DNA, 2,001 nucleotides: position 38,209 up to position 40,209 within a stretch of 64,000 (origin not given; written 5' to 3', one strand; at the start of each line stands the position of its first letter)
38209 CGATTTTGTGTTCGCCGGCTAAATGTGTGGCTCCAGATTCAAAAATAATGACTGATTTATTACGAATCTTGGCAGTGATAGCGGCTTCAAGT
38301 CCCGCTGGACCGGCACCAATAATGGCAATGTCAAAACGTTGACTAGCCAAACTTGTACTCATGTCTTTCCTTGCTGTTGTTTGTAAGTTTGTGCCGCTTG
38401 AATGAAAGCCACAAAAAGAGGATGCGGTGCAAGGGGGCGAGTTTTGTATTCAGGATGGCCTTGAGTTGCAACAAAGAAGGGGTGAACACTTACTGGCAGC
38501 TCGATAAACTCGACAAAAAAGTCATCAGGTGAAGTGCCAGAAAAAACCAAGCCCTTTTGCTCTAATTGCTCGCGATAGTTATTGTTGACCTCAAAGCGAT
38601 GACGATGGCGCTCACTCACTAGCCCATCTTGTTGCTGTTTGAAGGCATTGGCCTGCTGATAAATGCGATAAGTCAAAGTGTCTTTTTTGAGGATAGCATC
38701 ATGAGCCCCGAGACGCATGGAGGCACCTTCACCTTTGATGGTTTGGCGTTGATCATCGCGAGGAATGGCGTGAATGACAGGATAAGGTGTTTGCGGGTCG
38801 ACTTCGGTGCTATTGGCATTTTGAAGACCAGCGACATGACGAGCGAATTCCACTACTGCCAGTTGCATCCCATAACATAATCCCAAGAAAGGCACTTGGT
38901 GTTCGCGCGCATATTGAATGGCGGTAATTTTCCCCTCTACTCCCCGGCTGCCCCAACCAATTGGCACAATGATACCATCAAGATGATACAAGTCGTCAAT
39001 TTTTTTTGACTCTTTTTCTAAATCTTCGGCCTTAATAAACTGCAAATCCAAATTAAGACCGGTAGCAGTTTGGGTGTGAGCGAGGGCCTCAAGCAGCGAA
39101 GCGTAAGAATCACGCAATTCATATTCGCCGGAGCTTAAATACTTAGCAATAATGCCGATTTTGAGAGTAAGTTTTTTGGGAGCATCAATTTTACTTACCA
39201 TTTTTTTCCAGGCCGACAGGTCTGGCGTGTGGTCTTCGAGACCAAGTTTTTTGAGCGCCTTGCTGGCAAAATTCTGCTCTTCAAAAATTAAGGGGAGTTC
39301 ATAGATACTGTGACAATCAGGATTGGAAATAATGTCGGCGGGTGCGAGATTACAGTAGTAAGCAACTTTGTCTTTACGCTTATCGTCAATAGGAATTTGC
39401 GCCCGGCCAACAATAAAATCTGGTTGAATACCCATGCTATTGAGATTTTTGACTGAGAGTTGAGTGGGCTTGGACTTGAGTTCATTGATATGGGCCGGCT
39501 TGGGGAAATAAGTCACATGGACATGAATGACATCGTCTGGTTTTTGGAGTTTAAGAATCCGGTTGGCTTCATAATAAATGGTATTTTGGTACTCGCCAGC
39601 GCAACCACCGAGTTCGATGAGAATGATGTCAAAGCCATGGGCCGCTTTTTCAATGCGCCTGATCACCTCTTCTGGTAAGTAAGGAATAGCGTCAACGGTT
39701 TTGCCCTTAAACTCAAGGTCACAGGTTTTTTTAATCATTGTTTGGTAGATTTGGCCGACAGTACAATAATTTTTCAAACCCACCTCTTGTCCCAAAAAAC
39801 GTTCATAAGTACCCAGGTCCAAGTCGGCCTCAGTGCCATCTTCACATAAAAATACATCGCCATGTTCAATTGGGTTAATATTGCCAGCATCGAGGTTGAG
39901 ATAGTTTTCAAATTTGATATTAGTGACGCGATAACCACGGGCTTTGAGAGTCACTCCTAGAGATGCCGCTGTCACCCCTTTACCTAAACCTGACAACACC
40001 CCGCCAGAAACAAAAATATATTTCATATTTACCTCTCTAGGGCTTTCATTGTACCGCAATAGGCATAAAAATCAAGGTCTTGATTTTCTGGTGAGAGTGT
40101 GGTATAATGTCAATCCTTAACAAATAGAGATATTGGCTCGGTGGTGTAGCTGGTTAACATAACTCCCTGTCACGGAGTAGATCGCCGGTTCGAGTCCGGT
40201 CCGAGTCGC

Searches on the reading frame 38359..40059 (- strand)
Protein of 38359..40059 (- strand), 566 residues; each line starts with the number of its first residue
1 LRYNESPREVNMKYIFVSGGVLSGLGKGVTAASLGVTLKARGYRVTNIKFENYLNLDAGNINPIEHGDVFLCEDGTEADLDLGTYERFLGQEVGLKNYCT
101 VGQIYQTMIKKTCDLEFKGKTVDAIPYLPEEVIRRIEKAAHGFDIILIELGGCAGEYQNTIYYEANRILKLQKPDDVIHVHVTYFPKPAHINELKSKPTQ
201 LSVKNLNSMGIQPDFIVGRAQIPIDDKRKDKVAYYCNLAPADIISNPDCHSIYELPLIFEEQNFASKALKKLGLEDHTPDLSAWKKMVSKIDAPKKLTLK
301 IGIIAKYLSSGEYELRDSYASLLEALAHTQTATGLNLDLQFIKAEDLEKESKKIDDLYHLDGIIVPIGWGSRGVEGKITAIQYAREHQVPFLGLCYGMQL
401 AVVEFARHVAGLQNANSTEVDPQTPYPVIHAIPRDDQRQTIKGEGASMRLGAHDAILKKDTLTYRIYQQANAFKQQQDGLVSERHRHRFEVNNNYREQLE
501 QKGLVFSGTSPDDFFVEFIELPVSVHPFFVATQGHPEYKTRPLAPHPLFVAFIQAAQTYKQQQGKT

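Call 29: search_protein_families(library=pfam, proteins=[window:38359-40059:-], max_evalue=0.001)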
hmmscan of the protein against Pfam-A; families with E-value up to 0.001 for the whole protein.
window:38359-40059:- (566 aa): 4 families
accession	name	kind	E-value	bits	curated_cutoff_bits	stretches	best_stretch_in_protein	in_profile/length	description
PF06418.20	CTP_synth_N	-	1.3e-87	294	26.1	1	13-274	1-265/265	CTP synthase N-terminus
PF00117.34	GATase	-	2.3e-29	102.9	22.8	1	315-554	2-189/190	Glutamine amidotransferase class-I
PF01656.29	CbiA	-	1.6e-05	25.3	25.4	1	23-321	8-98/125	CobQ/CobB/MinD/ParA nucleotide binding domain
PF07722.19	Peptidase_C26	-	0.0004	20.7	20.5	0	379-537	96-219/219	Peptidase C26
